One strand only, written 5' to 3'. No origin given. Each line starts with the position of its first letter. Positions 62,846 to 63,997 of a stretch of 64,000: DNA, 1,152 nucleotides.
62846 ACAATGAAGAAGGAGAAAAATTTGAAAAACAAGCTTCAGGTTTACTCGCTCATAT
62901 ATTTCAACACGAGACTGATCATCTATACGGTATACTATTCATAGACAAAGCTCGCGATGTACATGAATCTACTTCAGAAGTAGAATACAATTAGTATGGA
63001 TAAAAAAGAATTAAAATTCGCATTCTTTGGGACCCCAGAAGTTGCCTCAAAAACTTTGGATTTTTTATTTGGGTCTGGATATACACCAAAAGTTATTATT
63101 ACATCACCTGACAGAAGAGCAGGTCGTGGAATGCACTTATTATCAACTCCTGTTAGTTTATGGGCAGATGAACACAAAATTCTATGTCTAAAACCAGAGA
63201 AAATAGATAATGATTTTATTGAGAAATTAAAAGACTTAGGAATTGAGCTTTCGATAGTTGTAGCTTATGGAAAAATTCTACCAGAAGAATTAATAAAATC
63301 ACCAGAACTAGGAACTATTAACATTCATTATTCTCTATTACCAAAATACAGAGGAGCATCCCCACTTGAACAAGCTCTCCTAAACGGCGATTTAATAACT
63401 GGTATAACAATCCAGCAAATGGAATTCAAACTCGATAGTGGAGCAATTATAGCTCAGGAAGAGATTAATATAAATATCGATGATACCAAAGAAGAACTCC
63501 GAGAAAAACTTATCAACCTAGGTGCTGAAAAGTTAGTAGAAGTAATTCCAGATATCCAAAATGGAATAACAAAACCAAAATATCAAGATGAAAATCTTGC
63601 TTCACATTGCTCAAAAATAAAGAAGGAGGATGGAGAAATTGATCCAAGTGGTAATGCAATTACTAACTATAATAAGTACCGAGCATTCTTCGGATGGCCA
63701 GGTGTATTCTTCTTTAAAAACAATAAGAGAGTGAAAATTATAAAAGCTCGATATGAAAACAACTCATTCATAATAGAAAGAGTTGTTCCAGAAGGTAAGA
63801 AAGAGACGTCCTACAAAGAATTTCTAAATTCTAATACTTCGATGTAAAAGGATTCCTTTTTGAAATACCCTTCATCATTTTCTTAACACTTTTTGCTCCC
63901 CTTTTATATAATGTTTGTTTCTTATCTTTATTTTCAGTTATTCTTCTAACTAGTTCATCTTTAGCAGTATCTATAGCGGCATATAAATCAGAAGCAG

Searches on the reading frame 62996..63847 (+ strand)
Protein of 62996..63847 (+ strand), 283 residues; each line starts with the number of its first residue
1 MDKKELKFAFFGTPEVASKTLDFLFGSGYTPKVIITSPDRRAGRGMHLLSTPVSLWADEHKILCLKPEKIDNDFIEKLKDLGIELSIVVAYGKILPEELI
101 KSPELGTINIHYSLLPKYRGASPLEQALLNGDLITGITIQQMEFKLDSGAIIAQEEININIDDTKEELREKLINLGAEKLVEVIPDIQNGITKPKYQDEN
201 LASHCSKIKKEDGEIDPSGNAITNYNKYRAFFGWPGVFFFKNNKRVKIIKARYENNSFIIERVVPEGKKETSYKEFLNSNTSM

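Call 24: find_encoding_contigs(protein=window:62996-63847:+, flank=10000, max_places=3)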
Protein window:62996-63847:+ (283 aa): 3 contigs read that carry it; 3 places shown.
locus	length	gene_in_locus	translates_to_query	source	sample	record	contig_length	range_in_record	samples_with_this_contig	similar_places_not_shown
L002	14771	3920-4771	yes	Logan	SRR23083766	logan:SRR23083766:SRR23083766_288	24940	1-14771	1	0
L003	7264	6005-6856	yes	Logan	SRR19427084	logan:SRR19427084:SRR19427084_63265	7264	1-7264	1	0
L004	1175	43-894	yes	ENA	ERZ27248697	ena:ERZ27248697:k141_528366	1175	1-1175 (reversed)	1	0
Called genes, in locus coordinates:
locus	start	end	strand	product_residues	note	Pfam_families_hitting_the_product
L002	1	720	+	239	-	?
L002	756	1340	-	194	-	PF01195:Pept_tRNA_hydro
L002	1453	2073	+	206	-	PF10502:Peptidase_S26, PF00717:Peptidase_S24 (weak)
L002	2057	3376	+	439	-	PF13393:tRNA-synt_His, PF00587:tRNA-synt_2b, PF03129:HGTP_anticodon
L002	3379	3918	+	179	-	PF01327:Pep_deformylase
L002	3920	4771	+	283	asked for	PF00551:Formyl_trans_N, PF02911:Formyl_trans_C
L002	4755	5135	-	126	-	PF02482:Ribosomal_S30AE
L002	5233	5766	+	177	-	-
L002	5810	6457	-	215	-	PF02517:Rce1-like (weak)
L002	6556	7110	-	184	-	PF01471:PG_binding_1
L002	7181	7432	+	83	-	PF13376:OmdA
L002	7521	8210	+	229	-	PF00528:BPD_transp_1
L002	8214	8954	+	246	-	PF02463:SMC_N (faint), PF00005:ABC_tran, PF13304:AAA_21 (faint)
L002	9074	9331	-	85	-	-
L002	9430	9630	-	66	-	-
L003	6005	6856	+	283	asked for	PF00551:Formyl_trans_N, PF02911:Formyl_trans_C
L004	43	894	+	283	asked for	PF00551:Formyl_trans_N, PF02911:Formyl_trans_C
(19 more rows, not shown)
